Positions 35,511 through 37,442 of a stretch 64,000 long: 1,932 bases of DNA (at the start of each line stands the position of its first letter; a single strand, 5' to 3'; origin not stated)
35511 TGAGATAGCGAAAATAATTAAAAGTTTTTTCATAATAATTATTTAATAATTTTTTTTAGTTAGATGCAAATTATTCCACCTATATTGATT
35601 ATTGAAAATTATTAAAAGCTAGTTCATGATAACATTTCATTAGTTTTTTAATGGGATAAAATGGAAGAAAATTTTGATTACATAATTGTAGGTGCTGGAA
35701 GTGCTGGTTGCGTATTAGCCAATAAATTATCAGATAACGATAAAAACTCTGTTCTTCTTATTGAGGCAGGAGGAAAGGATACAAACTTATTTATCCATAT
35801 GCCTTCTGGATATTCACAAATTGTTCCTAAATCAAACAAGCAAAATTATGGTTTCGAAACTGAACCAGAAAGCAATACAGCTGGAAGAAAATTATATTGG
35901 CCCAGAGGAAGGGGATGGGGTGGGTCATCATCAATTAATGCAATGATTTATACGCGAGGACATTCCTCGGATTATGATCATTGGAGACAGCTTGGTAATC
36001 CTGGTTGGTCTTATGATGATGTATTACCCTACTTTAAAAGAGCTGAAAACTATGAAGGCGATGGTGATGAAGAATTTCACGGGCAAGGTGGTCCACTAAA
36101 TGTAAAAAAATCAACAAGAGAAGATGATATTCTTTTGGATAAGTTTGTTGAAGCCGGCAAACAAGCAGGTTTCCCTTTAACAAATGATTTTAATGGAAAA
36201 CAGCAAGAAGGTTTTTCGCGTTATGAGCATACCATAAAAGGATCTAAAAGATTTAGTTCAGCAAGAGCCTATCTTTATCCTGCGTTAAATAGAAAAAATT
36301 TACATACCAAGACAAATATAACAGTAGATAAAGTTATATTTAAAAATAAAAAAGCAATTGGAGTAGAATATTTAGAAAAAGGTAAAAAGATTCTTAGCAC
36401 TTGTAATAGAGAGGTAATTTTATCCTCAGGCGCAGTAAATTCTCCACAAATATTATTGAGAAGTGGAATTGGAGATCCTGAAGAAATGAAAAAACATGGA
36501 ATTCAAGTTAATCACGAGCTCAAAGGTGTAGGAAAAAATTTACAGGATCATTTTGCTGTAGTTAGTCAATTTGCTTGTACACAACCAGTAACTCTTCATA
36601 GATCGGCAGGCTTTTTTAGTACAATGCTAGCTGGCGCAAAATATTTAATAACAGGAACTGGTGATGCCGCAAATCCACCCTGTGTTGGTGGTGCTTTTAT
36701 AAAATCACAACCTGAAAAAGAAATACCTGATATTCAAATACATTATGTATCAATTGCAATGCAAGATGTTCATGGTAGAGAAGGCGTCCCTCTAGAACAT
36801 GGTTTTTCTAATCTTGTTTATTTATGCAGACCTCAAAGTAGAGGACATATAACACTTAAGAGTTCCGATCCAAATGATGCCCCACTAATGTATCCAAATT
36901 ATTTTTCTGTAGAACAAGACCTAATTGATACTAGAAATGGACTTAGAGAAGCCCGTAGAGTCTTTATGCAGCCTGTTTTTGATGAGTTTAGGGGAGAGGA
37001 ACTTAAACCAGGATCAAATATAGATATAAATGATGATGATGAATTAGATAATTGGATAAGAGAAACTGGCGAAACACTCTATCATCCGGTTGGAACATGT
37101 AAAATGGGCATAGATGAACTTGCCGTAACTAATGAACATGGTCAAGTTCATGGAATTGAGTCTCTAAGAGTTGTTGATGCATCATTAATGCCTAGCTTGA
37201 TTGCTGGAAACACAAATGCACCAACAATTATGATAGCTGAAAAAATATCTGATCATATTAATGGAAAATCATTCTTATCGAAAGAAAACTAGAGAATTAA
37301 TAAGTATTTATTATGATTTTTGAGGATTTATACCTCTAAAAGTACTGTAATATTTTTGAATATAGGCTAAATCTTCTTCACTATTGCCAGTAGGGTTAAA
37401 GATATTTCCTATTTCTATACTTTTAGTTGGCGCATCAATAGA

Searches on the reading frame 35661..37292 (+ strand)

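Call 83: search_protein_families(library=pfam, proteins=[window:35661-37292:+], max_evalue=0.0001)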
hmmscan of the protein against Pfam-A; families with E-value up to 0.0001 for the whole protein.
window:35661-37292:+ (543 aa): 2 families
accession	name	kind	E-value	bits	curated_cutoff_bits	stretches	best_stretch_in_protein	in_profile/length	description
PF00732.25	GMC_oxred_N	-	8.2e-57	192.9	23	1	5-298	1-217/218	GMC oxidoreductase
PF05199.19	GMC_oxred_C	-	1.2e-37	130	24.6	1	391-526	1-139/139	GMC oxidoreductase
